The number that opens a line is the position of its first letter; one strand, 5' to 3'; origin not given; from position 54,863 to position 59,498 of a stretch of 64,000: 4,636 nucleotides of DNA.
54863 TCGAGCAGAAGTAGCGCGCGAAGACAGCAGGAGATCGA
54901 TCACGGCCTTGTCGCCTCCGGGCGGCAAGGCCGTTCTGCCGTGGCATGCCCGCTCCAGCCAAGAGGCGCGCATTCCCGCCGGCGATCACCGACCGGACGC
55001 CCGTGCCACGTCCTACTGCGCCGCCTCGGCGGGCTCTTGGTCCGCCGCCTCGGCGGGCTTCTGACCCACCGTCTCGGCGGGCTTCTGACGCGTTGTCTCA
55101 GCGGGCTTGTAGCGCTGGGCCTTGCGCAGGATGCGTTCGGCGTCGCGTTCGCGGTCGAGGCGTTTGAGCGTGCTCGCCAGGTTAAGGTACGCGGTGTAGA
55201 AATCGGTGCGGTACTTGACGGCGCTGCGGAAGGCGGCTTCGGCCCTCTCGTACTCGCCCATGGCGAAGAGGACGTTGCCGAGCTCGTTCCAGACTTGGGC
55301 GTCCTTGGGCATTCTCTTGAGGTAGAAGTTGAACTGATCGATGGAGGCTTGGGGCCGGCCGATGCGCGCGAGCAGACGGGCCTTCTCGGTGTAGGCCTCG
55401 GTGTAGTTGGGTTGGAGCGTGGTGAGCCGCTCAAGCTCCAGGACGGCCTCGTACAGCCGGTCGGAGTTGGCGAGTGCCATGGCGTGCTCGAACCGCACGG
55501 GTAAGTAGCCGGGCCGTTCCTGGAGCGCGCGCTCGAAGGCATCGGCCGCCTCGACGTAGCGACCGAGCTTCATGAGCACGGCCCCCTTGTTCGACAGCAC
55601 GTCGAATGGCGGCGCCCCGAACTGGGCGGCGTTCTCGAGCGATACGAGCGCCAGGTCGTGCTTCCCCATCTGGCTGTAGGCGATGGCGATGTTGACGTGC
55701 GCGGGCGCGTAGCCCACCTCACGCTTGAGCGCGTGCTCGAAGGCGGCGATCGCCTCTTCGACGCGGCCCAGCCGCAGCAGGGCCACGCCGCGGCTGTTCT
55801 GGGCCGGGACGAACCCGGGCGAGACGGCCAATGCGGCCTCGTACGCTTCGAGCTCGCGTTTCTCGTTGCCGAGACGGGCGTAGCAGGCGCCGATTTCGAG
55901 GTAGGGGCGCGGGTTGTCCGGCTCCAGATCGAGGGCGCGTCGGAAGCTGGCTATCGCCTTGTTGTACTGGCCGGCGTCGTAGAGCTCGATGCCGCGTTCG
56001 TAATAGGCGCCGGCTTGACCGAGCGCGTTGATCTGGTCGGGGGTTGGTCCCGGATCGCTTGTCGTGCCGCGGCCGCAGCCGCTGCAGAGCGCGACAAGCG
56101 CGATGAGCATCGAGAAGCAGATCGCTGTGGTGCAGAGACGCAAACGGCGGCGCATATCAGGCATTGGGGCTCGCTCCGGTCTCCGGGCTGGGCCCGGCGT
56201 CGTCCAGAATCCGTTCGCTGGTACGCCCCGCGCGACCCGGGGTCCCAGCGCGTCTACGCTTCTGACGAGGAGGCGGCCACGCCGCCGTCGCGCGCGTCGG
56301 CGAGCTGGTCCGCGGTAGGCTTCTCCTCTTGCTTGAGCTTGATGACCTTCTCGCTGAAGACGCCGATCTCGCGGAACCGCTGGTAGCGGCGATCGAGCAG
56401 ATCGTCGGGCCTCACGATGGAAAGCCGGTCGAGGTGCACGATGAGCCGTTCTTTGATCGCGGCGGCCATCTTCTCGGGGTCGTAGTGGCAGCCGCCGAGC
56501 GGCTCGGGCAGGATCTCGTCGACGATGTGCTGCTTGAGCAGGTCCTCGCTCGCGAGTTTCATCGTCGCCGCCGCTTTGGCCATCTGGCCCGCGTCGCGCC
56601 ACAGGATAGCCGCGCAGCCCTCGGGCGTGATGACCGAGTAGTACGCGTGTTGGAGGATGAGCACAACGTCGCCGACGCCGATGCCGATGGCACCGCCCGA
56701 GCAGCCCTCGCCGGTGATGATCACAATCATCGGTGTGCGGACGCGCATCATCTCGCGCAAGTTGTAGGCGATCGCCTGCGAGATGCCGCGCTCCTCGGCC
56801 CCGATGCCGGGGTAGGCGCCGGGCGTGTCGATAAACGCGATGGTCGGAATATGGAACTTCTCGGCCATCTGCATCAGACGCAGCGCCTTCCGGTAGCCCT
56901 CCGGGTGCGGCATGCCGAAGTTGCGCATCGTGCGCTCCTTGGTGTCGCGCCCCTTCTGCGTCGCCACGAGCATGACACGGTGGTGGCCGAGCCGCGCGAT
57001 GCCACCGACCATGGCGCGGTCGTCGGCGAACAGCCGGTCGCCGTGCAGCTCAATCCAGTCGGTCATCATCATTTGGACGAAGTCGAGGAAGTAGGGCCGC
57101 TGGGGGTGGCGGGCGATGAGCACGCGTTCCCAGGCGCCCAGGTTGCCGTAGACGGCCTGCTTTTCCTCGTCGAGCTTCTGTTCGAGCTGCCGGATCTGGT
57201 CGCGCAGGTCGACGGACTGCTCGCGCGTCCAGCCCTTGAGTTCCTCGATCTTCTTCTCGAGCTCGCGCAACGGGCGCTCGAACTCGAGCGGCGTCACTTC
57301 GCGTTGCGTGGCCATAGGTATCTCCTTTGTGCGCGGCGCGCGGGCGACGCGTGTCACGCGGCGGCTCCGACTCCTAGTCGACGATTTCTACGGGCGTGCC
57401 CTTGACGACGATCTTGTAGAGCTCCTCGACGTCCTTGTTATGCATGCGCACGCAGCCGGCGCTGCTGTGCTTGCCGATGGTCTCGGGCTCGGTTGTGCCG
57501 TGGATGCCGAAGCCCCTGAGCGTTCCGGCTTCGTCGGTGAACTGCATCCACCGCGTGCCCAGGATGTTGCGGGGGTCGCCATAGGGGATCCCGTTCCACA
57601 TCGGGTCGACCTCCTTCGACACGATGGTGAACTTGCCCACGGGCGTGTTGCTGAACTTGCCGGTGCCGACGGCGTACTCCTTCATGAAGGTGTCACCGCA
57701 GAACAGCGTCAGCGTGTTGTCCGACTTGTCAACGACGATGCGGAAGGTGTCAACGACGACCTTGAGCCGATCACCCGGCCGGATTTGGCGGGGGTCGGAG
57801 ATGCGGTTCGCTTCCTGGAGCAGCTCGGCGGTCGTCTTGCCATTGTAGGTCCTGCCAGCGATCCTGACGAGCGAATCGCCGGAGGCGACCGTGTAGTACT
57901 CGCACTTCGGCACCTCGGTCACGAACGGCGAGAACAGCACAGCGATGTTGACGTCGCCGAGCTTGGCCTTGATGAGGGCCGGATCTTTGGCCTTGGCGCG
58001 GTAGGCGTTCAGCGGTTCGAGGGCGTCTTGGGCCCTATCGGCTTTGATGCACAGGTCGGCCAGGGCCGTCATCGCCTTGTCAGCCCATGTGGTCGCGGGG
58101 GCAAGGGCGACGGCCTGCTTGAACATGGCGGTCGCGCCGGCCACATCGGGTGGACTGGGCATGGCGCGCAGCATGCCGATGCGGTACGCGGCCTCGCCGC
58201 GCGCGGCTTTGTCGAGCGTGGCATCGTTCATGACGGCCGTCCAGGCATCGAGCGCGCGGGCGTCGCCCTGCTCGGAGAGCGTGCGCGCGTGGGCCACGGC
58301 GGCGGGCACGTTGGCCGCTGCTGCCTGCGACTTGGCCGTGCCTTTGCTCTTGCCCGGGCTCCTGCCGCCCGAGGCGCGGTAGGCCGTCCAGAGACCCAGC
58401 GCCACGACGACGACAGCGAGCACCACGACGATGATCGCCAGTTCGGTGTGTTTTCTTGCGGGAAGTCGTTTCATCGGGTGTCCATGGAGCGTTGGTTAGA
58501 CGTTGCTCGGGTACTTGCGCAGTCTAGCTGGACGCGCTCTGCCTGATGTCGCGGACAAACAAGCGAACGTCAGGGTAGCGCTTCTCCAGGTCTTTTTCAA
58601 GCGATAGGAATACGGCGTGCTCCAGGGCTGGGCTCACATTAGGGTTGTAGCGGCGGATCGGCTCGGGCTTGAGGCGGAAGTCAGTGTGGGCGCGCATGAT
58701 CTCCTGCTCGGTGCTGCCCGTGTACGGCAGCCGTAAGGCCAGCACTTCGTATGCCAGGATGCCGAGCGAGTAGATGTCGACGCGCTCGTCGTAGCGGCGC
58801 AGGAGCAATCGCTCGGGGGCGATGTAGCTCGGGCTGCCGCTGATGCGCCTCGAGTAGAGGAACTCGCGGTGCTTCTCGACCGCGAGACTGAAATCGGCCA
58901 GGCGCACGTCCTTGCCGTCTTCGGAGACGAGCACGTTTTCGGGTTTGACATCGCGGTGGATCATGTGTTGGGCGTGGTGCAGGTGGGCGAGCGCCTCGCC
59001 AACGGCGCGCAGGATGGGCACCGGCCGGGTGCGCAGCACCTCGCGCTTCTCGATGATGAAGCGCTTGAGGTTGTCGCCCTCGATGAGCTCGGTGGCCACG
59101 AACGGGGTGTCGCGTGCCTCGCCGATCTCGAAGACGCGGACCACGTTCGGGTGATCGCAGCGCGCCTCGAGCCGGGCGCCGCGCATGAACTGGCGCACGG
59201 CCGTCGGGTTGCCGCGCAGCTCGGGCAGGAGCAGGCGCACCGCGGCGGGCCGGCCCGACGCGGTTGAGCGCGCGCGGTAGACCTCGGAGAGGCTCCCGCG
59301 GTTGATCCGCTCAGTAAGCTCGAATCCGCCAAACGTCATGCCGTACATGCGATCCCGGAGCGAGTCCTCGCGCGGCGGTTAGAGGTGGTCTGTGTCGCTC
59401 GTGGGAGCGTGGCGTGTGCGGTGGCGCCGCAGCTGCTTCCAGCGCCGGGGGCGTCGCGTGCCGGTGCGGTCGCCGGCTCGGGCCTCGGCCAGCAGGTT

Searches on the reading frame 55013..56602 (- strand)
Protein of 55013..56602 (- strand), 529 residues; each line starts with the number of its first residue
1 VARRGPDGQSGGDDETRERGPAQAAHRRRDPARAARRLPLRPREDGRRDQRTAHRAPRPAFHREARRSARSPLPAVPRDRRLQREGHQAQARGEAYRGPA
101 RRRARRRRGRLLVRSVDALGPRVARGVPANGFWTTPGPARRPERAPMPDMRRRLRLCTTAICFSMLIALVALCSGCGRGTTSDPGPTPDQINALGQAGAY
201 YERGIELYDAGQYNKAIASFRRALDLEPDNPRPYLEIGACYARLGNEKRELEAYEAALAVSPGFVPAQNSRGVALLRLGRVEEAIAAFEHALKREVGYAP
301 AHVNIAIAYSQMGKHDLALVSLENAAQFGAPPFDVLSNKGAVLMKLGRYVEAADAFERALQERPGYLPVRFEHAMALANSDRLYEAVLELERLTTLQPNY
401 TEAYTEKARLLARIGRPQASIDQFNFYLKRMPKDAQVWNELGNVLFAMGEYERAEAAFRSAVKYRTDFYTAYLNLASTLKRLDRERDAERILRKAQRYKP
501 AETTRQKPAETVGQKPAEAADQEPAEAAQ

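Call 3: search_protein_families(library=pfam, proteins=[window:55013-56602:-], max_evalue=0.1)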
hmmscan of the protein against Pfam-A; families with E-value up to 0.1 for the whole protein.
window:55013-56602:- (529 aa): 31 families (the best 25 are shown)
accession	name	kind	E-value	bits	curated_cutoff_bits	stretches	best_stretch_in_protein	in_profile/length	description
PF00515.34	TPR_1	-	4.9e-40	134.2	27.8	5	199-230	3-34/34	Tetratricopeptide repeat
PF07719.23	TPR_2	-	5.7e-36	120.1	27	4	197-230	1-34/34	Tetratricopeptide repeat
PF13181.12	TPR_8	-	1.8e-34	115.4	25.7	4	197-230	1-34/34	Tetratricopeptide repeat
PF14559.12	TPR_19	-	2e-28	98.9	25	6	343-410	1-68/68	Tetratricopeptide repeat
PF13431.12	TPR_17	-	1.2e-26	91.1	24.4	3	432-456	10-34/34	Tetratricopeptide repeat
PF13414.12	TPR_11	-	5.4e-26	90.5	26.8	3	206-245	3-42/42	TPR repeat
PF13432.12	TPR_16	-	1e-23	83.8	32.7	5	201-261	1-61/65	Tetratricopeptide repeat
PF13424.12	TPR_12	-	9.3e-21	74.2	30.1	4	267-323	5-69/77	Tetratricopeptide repeat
PF13428.12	TPR_14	-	2.3e-17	62.2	23.5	4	199-237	3-41/44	Tetratricopeptide repeat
PF23914.1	TPR_CcmH_CycH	-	4.4e-15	56.3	42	2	428-502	43-120/158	Cytochrome c-type biogenesis protein H TPR domain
PF13371.12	TPR_9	-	7.4e-14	52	35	4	379-436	7-64/73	Tetratricopeptide repeat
PF13374.12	TPR_10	-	6.2e-12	45.6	27.5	1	439-463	6-30/42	Tetratricopeptide repeat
PF13176.12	TPR_7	-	5.8e-11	42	27.9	0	336-362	2-28/36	Tetratricopeptide repeat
PF24575.1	TPR_Slam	-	9.2e-10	39.3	35.2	1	339-386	53-100/104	Surface lipoprotein assembly modifier, N-terminal TPR repeats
PF13174.12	TPR_6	-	3.1e-09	37.3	26.3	0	200-229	3-32/33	Tetratricopeptide repeat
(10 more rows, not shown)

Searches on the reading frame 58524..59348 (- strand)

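Call 3: search_protein_families(library=pfam, proteins=[window:58524-59348:-], max_evalue=0.1)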
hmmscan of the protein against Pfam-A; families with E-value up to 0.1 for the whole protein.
window:58524-59348:- (274 aa): 7 families
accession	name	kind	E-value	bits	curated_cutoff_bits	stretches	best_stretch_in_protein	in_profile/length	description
PF00069.31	Pkinase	-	1.3e-39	136.6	31.7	1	10-257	2-251/263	Protein kinase domain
PF07714.23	PK_Tyr_Ser-Thr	-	1.4e-27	97.1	23.1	1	10-223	2-219/258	Protein tyrosine and serine/threonine kinase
PF06293.20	Kdo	-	0.00035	20.5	21.3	1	89-159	99-172/207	Lipopolysaccharide kinase (Kdo/WaaP) family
PF01636.29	APH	-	0.00054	20.2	23.2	0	13-126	3-110/239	Phosphotransferase enzyme family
PF17667.7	Pkinase_fungal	-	0.0092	15.2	24.1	1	115-179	294-363/387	Fungal protein kinase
PF03109.22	ABC1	-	0.014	15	22.9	0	86-161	147-219/244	ABC1 atypical kinase-like domain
PF14531.12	Kinase-like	-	0.072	12.8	25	0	121-219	159-261/289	Kinase-like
